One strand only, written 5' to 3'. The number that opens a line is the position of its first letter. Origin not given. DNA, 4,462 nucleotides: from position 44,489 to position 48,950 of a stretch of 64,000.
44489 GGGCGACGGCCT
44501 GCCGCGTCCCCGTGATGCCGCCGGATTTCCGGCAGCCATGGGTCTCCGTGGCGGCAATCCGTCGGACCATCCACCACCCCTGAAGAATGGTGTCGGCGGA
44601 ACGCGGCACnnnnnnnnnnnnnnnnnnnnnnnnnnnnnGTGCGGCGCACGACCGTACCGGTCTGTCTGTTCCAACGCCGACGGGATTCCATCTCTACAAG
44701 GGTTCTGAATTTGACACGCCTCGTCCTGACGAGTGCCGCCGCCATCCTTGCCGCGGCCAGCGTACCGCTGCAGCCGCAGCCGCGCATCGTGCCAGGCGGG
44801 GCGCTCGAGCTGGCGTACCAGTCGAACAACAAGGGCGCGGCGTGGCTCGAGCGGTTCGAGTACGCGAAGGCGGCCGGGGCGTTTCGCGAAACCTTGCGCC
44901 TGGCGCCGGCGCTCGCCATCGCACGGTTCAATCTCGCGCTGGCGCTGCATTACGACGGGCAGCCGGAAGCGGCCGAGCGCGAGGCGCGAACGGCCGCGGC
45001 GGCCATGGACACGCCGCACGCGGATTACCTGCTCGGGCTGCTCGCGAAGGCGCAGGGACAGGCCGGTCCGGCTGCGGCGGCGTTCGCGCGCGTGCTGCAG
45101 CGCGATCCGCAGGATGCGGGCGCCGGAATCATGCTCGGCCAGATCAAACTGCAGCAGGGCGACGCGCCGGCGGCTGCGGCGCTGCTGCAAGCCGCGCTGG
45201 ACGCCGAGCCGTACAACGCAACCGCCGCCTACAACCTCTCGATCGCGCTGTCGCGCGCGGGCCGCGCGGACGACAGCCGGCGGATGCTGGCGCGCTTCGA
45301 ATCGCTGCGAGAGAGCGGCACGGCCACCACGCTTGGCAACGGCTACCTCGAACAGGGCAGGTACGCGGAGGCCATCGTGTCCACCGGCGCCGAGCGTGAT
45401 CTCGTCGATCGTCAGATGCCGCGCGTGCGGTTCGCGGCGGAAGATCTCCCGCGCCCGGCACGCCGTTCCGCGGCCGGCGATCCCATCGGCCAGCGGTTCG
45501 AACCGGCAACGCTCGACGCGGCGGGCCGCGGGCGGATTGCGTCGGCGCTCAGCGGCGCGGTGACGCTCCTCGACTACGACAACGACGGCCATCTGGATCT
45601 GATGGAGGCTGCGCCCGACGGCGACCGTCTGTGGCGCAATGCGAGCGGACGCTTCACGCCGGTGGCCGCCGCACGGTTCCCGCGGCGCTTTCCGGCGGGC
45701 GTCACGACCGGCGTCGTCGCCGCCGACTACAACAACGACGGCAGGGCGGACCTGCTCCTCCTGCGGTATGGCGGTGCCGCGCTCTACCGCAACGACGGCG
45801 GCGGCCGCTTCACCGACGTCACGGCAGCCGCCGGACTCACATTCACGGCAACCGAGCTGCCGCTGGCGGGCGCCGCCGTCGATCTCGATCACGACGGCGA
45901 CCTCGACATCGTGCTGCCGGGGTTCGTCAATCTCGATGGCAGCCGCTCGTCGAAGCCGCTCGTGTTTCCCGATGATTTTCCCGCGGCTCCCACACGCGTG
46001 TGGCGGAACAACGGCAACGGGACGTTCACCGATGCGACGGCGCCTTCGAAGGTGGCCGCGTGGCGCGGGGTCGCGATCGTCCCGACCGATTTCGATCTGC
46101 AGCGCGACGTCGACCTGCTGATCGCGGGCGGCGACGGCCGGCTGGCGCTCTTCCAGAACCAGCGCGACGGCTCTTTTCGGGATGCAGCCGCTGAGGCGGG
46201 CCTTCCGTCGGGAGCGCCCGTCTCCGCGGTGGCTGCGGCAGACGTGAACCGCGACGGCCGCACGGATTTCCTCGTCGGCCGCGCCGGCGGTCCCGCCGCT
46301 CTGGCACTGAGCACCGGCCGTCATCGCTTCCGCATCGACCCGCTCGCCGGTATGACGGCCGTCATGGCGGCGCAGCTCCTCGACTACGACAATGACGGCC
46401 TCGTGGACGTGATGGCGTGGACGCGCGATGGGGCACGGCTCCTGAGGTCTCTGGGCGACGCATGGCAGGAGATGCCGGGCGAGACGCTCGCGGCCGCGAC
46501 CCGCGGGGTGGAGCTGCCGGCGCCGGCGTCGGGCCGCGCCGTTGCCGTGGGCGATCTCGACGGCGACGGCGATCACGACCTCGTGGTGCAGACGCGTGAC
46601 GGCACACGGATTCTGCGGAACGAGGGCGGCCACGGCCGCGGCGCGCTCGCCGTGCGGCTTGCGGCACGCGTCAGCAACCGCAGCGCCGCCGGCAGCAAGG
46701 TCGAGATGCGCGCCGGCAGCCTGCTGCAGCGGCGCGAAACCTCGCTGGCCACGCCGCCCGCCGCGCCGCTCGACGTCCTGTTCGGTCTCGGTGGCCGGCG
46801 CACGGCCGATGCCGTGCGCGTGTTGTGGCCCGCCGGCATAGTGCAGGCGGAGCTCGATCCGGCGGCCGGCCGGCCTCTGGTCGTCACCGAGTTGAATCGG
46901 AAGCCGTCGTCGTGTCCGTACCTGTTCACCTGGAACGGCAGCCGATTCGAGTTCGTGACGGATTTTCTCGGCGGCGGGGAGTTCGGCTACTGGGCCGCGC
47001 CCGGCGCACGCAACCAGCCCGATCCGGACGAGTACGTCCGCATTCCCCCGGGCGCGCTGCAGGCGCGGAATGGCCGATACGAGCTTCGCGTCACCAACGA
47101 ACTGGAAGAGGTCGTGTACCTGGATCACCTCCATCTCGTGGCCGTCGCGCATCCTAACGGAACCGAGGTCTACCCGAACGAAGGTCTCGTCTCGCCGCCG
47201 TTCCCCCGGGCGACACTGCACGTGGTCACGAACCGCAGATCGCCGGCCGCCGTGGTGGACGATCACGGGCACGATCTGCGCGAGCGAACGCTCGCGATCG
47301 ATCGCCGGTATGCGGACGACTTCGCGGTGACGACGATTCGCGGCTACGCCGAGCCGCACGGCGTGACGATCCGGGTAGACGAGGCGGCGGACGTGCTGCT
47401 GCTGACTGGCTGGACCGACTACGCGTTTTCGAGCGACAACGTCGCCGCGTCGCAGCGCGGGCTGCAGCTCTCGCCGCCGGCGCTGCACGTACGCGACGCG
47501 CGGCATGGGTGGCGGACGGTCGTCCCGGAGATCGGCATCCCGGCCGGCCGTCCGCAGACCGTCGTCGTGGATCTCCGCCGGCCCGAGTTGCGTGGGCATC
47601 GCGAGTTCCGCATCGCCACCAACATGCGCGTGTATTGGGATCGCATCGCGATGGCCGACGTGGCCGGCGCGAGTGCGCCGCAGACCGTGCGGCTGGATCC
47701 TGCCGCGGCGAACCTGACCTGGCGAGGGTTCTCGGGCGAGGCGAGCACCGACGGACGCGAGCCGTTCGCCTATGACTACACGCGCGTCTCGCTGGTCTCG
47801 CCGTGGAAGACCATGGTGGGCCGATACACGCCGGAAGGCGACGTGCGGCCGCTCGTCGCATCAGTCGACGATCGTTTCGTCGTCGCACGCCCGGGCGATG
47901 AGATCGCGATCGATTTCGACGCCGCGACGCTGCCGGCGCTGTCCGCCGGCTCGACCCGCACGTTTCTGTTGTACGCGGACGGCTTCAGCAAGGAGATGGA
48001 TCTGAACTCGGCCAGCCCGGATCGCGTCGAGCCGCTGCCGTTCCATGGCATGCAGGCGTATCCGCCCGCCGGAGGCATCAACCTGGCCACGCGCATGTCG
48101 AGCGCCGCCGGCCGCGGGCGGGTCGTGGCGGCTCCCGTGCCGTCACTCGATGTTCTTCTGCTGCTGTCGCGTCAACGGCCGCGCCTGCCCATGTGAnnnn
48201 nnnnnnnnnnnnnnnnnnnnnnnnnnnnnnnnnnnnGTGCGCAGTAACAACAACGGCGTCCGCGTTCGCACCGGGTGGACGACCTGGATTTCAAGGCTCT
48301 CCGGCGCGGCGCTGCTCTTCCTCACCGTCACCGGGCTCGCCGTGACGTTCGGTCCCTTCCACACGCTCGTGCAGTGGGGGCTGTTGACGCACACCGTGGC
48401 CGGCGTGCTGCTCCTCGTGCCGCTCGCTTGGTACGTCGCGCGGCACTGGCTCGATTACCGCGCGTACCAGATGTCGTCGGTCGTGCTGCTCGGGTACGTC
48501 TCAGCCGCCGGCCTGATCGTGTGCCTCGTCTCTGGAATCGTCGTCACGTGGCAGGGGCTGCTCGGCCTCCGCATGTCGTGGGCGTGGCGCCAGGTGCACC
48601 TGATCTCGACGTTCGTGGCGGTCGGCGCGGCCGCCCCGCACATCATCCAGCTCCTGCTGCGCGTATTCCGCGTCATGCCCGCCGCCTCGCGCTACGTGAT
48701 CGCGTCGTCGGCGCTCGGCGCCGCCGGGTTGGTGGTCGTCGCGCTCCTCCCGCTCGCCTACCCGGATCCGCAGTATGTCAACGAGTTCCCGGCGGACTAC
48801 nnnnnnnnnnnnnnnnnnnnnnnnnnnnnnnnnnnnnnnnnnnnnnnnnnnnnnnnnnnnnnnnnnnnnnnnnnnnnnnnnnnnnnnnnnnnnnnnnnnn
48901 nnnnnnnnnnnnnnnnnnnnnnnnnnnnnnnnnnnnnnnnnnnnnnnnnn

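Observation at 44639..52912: Duplicated three-gene cassette: CRTAC1-like propeller / 5-TM pentaheme cytochrome c / ATGA-coupled CRTAC1-like propeller, with a wandering TPR domain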

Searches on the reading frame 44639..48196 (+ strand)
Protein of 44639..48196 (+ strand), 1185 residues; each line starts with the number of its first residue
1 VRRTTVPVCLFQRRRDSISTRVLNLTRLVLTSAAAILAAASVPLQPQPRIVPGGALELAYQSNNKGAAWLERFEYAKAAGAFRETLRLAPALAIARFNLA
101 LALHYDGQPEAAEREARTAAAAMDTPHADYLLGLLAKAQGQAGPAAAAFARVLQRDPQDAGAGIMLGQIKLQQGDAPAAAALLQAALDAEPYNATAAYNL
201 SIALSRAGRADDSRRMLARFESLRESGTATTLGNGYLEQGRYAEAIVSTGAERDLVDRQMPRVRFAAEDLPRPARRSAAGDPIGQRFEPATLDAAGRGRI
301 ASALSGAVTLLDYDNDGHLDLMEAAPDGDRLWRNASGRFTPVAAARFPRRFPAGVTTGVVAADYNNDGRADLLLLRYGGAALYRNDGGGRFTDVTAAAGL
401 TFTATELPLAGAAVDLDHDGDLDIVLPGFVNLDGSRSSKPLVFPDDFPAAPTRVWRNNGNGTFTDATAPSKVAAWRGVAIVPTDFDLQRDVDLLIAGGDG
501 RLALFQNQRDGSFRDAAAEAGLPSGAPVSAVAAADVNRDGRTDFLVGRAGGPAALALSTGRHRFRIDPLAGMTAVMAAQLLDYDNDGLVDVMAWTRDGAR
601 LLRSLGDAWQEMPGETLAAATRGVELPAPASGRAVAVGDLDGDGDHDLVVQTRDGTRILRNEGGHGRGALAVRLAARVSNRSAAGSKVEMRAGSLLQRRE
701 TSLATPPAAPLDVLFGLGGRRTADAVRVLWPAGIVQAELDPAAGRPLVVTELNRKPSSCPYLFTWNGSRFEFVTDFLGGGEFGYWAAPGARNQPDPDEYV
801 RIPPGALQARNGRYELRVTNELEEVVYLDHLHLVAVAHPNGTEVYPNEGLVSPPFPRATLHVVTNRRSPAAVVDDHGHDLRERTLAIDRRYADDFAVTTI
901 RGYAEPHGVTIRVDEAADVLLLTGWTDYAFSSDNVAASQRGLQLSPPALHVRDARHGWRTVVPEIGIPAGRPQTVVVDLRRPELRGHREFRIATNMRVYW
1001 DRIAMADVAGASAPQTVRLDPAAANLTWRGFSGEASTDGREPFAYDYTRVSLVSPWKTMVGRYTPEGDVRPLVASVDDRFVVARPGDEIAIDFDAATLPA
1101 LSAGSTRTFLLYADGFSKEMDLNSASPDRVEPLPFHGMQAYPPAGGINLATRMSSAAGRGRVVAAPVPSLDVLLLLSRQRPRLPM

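Call 3: search_protein_families(library=pfam, proteins=[window:44639-48196:+], max_evalue=0.01)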
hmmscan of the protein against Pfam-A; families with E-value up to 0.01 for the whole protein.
window:44639-48196:+ (1185 aa): 10 families
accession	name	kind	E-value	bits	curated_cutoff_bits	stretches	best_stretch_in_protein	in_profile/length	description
PF13517.12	FG-GAP_3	-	1.5e-46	157.3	26.9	4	363-425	1-60/61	FG-GAP-like repeat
PF01839.29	FG-GAP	-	7.1e-17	61.3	22.1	2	632-650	2-20/37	FG-GAP repeat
PF14559.12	TPR_19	-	4.8e-09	36.9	25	2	171-219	2-50/68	Tetratricopeptide repeat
PF13432.12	TPR_16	-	8.4e-09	36.2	32.7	1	165-214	2-51/65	Tetratricopeptide repeat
PF13431.12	TPR_17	-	3.3e-07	30.5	24.4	0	182-214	1-33/34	Tetratricopeptide repeat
PF07719.23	TPR_2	-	8.3e-07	29.1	27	0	63-90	5-32/34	Tetratricopeptide repeat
PF24575.1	TPR_Slam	-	4.7e-05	24.2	35.2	1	71-115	59-103/104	Surface lipoprotein assembly modifier, N-terminal TPR repeats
PF07593.17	UnbV_ASPIC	-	0.00024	21.3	23.4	1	685-745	3-65/68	ASPIC and UnbV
PF23914.1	TPR_CcmH_CycH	-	0.00026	21.3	42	1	152-247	42-142/158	Cytochrome c-type biogenesis protein H TPR domain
PF00515.34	TPR_1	-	0.00056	20.1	27.8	0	232-247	7-22/34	Tetratricopeptide repeat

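Call 4: search_protein_families(library=ncbifam, proteins=[window:44639-48196:+], max_evalue=0.01)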
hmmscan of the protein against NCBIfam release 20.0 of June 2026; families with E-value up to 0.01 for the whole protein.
window:44639-48196:+ (1185 aa): 11 families
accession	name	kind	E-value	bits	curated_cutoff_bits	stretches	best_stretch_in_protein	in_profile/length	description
TIGR02917.1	PEP_TPR_lipo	equivalog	5e-11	41.2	312.2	1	74-246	208-383/899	XrtA/PEP-CTERM system TPR-repeat protein PrsT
NF040959.1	MamA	equivalog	3.1e-10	39.8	200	1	127-212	72-157/204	magnetosome protein MamA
NF033920.0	C39_PA2778_fam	equivalog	1.1e-08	34.8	150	1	138-219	168-249/255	PA2778 family cysteine peptidase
NF033758.1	gliding_GltE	equivalog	2.2e-06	26.9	225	1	126-213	222-309/411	adventurous gliding motility TPR repeat lipoprotein GltE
NF008391.2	PRK11189.1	equivalog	2.6e-05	23.9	250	0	66-116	106-156/297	lipoprotein NlpI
NF033762.1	social_mot_Tgl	equivalog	0.00026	20.4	225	1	170-248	41-122/252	social motility TPR repeat lipoprotein Tgl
NF052415.1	T3SS_chap_SctY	equivalog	0.001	19.6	70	1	166-227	12-73/106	type III secretion apparatus assembly chaperone SctY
NF052400.1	M48_BAM_BepA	equivalog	0.0012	17.8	570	1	113-223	294-404/483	beta-barrel assembly-enhancing protease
TIGR02521.1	type_IV_pilW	equivalog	0.0024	17.4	154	0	65-223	37-198/234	type IV pilus biogenesis/stability protein PilW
TIGR02795.1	tol_pal_ybgF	equivalog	0.0091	16.6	90.1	1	125-186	38-102/119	tol-pal system protein YbgF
NF008757.0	PRK11788.1-5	equivalog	0.0097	15.1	363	0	136-230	190-285/388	lipopolysaccharide assembly protein LapB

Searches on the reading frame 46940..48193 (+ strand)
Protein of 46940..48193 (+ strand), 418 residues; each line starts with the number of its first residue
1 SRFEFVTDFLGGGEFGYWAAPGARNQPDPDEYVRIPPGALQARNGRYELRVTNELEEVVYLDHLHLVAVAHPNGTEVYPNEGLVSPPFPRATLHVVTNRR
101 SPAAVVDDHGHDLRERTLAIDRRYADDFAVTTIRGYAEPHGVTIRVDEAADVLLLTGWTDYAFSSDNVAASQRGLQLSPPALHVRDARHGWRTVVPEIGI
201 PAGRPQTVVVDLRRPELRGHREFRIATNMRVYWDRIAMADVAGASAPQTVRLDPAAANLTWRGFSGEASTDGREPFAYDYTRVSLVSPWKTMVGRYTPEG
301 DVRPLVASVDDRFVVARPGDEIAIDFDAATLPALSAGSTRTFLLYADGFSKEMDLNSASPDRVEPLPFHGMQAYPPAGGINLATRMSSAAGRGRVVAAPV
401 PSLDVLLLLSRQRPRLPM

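Call 52: search_solved_structures(query=window:46940-48193:+, max_evalue=1)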
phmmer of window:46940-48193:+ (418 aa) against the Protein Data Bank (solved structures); distinct sequences matched with E-value up to 1: 1.
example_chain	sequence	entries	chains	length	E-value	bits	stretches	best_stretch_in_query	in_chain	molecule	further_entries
2o8q_A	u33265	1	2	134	0.25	13.7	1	154-213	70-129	Hypothetical protein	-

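Call 53: find_homologous_proteins(query=window:46940-48193:+, max_evalue=0.00001)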
Query window:46940-48193:+ (418 aa): 1047 proteins with E <= 0.00001 among 8000 candidates; the best 120 are listed.
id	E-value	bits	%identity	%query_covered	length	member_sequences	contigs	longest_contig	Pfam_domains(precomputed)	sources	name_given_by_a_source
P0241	9.9e-161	554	63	99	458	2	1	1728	-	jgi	jgi:hypothetical protein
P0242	5.3e-155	535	60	96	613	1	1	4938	PF01839.30,PF07593.19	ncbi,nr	ncbi:MAG TPA: ASPIC/UnbV domain-containing protein, partial [Blastocatellia bacterium]|nr:ASPIC/UnbV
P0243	3.3e-152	526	59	97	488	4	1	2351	-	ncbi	ncbi:MAG TPA: hypothetical protein VF747_07180, partial [Blastocatellia bacterium]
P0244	1.7e-151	523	59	97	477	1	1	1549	-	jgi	jgi:hypothetical protein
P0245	8.9e-150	518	57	98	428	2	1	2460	-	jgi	jgi:hypothetical protein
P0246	9.8e-150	517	60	96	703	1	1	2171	PF01839.30,PF13517.13,PF07593.19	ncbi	ncbi:MAG TPA: CRTAC1 family protein, partial [Blastocatellia bacterium]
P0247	2.4e-149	516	59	97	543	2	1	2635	PF07593.19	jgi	jgi:hypothetical protein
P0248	5.6e-149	515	58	96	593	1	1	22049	PF07593.19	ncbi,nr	ncbi:MAG TPA: ASPIC/UnbV domain-containing protein, partial [Blastocatellia bacterium]|nr:ASPIC/UnbV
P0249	1.8e-148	513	56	98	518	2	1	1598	-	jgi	jgi:hypothetical protein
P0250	1.9e-148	513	64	90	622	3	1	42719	PF13517.13,PF07593.19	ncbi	ncbi:MAG TPA: CRTAC1 family protein, partial [Vicinamibacterales bacterium]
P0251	3.7e-148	512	62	89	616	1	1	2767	PF01839.30,PF13517.13,PF07593.19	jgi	jgi:hypothetical protein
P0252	1.2e-147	511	58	97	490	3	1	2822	-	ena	-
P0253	1.4e-147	510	58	97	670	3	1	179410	PF01839.30,PF13517.13,PF07593.19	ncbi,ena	-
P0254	1.6e-147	510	57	99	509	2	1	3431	-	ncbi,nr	ncbi:MAG TPA: hypothetical protein VD861_12830, partial [Pyrinomonadaceae bacterium]|nr:hypothetical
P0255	2.2e-147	510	60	96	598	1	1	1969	PF07593.19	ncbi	ncbi:MAG TPA: ASPIC/UnbV domain-containing protein, partial [Pyrinomonadaceae bacterium]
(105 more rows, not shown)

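Call 60: predict_structure(alignment_id=A3)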
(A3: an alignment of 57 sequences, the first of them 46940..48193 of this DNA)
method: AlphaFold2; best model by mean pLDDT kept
length: 418 residues; sequences in the alignment: 57
mean_pLDDT: 84.7   pTM: 0.84
mean pLDDT of the five models: 84.7, 81.6, 80.3, 79.8, 74.6
residues with pLDDT >= 90: 212; 70-90: 142; 50-70: 52; < 50: 12
segments of 3 or more residues with pLDDT < 50: 415-418
pLDDT, mean of each block of 10 residues (from residue 1): 60 77 82 91 95 88 96 94 85 93 95 91 74 90 93 92 80 91 95 95 89 94 95 94 86 97 84 75 81 89 94 91 97 95 93 59 78 66 51 71 61 51
secondary structure, 60 per line:
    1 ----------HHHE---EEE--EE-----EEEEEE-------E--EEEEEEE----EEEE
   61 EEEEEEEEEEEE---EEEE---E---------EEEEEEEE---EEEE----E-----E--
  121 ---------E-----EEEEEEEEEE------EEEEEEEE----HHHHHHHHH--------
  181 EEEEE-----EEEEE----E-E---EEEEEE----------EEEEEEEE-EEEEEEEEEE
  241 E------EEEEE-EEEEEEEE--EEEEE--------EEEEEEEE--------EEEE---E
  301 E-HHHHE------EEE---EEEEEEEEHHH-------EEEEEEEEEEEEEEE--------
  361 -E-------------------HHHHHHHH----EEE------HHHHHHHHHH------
elements in order: E18-20 E30-35 E46-52 E57-72 E76-79 E93-100 E104-107 E136-145 E152-159 H164-172 E181-185 E191-195 E206-211 E222-229 E231-241 E248-252 E254-261 E264-268 E277-284 E293-296 H303-306 E314-316 E320-327 E338-352 H382-389 E394-396 H403-412

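Call 63: fold_search(model_id=the predicted structure, library=pdb)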
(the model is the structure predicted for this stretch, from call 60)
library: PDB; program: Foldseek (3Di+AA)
matches with E <= 10: 843; with E <= 0.001: 1
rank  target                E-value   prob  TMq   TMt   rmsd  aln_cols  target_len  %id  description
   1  5j7u_A                6.3e-04  0.08  0.07  0.06  30.1       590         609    8  Faustovirus major capsid protein (released 2016-05-18)
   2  9e7m_Ja               2.2e-03  0.41  0.16  0.09  24.1       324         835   14  In situ cryoEM structure of bacteriophage Ur-lambda tail tip complex (released 2025-11-05)
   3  2vme_A                2.9e-03  0.80  0.19  0.28  24.9       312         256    9  Structure of the wild-type discoidin II from Dictyostelium discoideum (released 2008-07-01)
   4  2gsy_E                4.0e-03  0.11  0.10  0.10  24.9       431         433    8  The 2.6A structure of Infectious Bursal Virus Derived T=1 Particles (released 2006-07-18)
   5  6ku9_A                4.2e-03  0.04  0.07  0.06  29.3       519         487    9  Structure of the African swine fever virus major capsid protein p72 (released 2019-09-25)
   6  5j7o_F                5.0e-03  0.06  0.08  0.06  30.6       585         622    7  Faustovirus major capsid protein (released 2016-05-18)
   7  6q6g_L                6.5e-03  0.99  0.17  0.35   6.7       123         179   19  Cryo-EM structure of the APC/C-Cdc20-Cdk2-cyclinA2-Cks2 complex, the D1 box class (released 2019-09-11)
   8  5khr_L                6.8e-03  0.99  0.18  0.37   7.1       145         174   16  Model of human Anaphase-promoting complex/Cyclosome complex (APC15 deletion mutant) in complex with the E2 UBE2C/UBCH1 (released 2016-08-24)
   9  2vm9                  6.8e-03  0.57  0.18  0.27  22.4       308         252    9  Native structure of the recombinant discoidin II of Dictyostelium discoideum at 1.75 angstrom (released 2008-07-01)
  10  8ivx_A                6.8e-03  0.38  0.18  0.19  23.3       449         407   10  Crystal structure of NRP2 in complex with aNRP2-14 Fab fragment (released 2023-07-12)
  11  2df7_D                7.2e-03  0.13  0.11  0.11  25.3       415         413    8  Crystal structure of infectious bursal disease virus VP2 subviral particle (released 2006-06-27)
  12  4ui9_L                8.0e-03  0.98  0.20  0.38   6.7       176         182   14  Atomic structure of the human Anaphase-Promoting Complex (released 2015-06-17)
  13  1jhj                  8.4e-03  0.98  0.18  0.40   9.1       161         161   14  Crystal structure of the APC10/Doc1 subunit of the human anaphase-promoting complex (released 2001-10-24)
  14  2vme_C                1.1e-02  0.51  0.18  0.27  23.7       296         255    9  Structure of the wild-type discoidin II from Dictyostelium discoideum (released 2008-07-01)
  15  8hif_H1               1.1e-02  0.05  0.08  0.08  24.7       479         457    9  One asymmetric unit of Singapore grouper iridovirus capsid (released 2023-04-19)
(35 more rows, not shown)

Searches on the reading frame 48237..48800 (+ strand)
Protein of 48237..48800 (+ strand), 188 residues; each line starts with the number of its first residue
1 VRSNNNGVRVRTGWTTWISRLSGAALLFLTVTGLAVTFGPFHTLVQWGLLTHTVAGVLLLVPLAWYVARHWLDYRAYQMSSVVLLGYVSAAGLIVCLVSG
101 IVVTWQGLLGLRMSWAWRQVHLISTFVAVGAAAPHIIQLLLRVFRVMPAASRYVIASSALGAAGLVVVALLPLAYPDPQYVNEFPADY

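Call 47: search_protein_families(library=pfam, proteins=[window:48237-48800:+], max_evalue=10)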
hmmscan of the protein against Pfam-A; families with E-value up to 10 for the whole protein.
window:48237-48800:+ (188 aa): 2 families
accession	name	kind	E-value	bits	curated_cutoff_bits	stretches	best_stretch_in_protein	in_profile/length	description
PF14358.11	DUF4405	-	0.018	16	26.7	1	91-137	8-63/66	Domain of unknown function (DUF4405)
PF07787.17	TMEM43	-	9.7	5.9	23.3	1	14-75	183-249/250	Transmembrane protein 43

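Call 72: search_protein_representatives(protein=window:48237-48800:+)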
Query: 188 residues. Proteins with E-value up to 0.001 (for the whole library): 293; up to 1e-10: 164; up to 1e-30: 20. The best 150 are listed.
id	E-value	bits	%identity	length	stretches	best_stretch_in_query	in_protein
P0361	2.5e-60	220.2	57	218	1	7-188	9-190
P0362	6.5e-53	196.0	58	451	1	10-188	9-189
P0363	1.3e-49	185.3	51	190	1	5-186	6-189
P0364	3.4e-49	183.8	52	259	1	6-188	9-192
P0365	4.6e-48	180.2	50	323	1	9-188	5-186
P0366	1.6e-47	178.4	48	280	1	9-188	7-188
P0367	1.5e-44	168.7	51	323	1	8-188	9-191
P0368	1.2e-42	162.5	50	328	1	4-188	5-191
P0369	2.4e-42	161.5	50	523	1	30-188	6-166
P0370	7.6e-40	153.4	63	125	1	51-174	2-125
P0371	6.4e-38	147.1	47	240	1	10-182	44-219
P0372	1.2e-37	146.2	54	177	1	9-137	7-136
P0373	7.4e-37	143.6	45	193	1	10-160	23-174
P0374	7.7e-36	140.3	42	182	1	10-172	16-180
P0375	1.8e-35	139.1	66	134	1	9-108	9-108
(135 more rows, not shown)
